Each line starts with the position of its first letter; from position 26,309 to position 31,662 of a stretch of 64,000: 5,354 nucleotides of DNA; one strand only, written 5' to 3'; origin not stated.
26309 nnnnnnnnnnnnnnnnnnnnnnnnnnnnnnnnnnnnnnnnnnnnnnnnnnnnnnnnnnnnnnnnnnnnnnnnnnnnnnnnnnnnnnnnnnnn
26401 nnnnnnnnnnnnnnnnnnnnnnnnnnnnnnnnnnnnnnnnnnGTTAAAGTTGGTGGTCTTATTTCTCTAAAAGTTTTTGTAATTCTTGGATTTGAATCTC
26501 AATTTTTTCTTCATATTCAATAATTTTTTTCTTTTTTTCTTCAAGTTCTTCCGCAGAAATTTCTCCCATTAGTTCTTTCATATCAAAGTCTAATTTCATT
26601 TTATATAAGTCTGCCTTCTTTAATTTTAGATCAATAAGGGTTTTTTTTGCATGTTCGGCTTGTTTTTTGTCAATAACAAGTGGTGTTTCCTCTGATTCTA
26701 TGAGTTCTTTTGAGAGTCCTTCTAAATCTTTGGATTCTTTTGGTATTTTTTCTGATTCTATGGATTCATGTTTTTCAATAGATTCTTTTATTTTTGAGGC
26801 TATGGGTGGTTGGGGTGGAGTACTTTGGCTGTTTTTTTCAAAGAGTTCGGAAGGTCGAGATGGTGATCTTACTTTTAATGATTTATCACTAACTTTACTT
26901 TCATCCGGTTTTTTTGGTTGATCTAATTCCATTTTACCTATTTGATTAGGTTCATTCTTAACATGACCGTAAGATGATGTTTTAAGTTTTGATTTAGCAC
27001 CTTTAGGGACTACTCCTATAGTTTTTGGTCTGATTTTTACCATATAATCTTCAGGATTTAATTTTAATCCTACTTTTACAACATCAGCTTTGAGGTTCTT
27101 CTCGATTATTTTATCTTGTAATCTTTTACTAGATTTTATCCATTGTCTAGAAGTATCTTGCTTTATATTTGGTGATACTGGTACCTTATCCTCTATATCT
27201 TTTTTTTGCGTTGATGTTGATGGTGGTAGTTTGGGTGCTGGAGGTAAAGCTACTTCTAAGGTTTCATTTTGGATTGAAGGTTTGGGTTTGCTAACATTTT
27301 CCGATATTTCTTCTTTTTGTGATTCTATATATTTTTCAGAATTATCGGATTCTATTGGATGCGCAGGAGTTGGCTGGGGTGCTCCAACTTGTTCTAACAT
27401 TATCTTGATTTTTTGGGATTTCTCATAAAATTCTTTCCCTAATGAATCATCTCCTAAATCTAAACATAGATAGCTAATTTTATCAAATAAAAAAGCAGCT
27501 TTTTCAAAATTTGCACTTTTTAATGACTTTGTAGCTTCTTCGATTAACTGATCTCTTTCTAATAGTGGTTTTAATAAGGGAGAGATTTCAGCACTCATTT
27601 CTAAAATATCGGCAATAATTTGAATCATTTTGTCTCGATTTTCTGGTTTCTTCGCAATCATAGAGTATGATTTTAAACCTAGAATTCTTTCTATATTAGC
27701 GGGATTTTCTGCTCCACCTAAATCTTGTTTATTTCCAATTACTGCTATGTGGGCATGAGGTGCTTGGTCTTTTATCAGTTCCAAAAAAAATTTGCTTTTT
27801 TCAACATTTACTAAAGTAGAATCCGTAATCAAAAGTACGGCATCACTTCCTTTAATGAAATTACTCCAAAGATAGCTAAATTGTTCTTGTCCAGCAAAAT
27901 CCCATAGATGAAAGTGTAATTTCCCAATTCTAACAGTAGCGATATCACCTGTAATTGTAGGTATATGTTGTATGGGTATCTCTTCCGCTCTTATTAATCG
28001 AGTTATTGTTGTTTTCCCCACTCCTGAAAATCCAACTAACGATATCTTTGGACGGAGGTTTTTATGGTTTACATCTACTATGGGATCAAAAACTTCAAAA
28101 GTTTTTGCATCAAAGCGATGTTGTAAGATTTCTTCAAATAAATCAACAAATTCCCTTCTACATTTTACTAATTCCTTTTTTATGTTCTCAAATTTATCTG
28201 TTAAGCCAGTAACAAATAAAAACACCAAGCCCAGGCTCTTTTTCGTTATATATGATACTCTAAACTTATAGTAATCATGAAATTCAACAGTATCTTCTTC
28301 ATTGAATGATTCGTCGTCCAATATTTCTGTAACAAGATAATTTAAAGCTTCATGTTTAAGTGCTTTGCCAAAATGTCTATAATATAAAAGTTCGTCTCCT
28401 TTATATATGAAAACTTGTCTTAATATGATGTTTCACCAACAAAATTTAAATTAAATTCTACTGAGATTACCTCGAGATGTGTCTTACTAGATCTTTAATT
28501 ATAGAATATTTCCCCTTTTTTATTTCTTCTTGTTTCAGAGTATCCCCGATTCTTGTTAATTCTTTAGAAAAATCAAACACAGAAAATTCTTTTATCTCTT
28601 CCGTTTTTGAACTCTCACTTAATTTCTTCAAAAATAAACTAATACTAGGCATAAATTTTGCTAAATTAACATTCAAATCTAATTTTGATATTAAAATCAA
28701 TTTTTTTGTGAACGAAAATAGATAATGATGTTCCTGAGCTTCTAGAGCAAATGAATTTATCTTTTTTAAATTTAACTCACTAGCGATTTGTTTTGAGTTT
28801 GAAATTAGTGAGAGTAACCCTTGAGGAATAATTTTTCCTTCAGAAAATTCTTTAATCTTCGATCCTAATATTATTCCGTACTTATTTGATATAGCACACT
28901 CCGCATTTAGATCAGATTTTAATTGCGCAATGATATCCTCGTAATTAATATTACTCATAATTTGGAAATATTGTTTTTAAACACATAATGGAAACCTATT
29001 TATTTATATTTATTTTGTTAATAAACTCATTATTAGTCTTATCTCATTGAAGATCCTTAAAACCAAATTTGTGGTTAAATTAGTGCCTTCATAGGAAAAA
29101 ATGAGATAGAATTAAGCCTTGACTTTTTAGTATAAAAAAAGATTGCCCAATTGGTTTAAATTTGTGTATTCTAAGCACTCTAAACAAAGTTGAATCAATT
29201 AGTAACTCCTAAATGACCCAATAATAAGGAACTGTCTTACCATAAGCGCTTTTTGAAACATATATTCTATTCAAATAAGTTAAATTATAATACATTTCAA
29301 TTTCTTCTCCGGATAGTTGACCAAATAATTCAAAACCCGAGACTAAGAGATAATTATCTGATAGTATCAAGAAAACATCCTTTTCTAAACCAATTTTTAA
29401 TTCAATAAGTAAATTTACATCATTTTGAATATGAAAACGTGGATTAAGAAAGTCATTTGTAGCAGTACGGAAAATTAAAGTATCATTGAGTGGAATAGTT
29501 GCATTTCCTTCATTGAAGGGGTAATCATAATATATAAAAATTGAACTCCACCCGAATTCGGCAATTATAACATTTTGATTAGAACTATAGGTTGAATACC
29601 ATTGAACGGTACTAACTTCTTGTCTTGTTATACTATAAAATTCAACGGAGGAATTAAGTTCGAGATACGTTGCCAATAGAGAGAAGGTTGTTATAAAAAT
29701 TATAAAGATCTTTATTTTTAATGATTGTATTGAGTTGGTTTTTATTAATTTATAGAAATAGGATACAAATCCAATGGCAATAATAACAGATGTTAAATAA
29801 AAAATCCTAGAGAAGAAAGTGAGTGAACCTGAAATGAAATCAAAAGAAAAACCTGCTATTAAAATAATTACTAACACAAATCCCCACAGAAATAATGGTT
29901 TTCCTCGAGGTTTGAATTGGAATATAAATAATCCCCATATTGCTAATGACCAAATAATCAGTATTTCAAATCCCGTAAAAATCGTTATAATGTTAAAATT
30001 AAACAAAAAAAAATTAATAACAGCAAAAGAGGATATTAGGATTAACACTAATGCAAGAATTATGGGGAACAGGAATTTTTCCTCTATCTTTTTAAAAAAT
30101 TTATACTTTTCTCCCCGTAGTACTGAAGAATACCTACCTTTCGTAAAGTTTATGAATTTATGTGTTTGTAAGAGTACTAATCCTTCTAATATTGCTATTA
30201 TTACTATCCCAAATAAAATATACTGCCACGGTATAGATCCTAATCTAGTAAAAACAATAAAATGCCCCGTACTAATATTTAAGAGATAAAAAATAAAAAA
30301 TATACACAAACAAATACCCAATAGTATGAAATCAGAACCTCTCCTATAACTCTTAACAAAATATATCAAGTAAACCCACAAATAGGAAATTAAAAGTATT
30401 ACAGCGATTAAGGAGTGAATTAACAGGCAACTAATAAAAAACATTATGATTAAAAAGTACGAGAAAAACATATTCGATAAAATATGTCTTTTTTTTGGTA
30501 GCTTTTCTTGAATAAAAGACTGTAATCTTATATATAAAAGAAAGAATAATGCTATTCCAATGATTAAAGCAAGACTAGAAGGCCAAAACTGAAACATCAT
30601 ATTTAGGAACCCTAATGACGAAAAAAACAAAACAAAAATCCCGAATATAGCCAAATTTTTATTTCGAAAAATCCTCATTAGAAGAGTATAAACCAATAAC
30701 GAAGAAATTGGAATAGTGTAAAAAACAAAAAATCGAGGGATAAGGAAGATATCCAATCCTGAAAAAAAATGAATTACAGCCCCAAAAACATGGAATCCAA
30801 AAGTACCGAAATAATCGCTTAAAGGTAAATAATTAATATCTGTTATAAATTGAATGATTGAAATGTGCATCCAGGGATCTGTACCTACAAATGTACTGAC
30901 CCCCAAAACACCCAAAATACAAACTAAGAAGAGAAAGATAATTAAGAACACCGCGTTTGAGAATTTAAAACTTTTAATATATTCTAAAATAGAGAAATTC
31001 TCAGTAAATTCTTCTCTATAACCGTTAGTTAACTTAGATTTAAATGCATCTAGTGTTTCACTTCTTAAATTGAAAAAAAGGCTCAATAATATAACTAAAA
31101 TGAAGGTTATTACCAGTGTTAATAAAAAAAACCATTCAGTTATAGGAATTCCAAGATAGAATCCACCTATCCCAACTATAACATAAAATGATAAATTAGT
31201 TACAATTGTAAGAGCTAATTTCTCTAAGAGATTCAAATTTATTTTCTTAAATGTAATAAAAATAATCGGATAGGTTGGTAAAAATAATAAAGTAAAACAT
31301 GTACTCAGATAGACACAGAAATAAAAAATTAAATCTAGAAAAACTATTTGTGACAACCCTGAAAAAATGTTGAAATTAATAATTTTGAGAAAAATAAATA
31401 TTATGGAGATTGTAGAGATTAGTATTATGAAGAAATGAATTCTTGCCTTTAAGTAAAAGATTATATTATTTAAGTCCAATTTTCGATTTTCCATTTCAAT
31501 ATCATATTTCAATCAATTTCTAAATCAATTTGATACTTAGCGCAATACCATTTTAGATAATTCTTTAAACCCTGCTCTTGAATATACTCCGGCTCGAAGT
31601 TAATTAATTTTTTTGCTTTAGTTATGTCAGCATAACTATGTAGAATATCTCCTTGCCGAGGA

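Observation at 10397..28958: Dense cluster of ubiquitin and trafficking-type eukaryotic-signature genes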

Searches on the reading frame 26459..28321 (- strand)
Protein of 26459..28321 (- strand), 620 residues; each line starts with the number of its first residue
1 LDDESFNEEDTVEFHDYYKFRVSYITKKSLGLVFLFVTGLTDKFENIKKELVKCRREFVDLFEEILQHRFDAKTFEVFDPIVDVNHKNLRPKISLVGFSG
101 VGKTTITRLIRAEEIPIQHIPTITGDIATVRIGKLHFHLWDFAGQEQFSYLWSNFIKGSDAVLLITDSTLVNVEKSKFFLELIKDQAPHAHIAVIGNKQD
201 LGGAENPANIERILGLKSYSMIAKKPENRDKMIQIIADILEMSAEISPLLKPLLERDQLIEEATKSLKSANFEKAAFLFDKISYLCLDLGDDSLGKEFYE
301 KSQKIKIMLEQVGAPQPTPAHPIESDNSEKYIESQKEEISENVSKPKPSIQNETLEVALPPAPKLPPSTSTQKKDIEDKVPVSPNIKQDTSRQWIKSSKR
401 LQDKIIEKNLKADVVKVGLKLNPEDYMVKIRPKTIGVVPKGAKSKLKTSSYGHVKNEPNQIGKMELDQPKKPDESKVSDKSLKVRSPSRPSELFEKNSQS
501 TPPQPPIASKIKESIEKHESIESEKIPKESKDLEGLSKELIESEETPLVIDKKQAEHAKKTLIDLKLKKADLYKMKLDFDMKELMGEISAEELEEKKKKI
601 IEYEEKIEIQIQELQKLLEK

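Call 3: search_protein_families(library=pfam, proteins=[window:26459-28321:-], max_evalue=0.01)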
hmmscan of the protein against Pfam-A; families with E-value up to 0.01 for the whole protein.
window:26459-28321:- (620 aa): 5 families
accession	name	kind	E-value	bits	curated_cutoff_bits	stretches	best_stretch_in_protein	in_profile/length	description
PF00025.27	Arf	-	8.4e-20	71.4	22.3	1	88-222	12-145/174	ADP-ribosylation factor family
PF08477.19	Roc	-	3.3e-16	60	27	1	92-200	1-119/119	Ras of Complex, Roc, domain of DAPkinase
PF00071.28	Ras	-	3.5e-13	49.9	21.6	1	92-203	1-118/162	Ras family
PF01926.29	MMR_HSR1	-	5.5e-07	30.1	21.9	1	92-183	1-100/113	50S ribosome-binding GTPase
PF04670.18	Gtr1_RagA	-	7.3e-06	26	22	1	92-293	1-216/232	Gtr1/RagA G protein conserved region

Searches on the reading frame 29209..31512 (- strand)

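Call 4: search_protein_families(library=pfam, proteins=[window:29209-31512:-], max_evalue=0.01)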
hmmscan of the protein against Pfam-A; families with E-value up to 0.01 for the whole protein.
window:29209-31512:- (767 aa): 1 family
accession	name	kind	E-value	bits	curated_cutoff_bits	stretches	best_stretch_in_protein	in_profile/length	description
PF20176.3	DUF6541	-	0.00023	20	29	1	96-394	20-315/646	Family of unknown function (DUF6541)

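Call 120: search_protein_families(library=ncbifam, proteins=[window:29209-31512:-], max_evalue=0.00001)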
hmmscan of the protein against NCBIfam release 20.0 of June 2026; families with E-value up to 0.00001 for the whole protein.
window:29209-31512:- (767 aa): 0 families
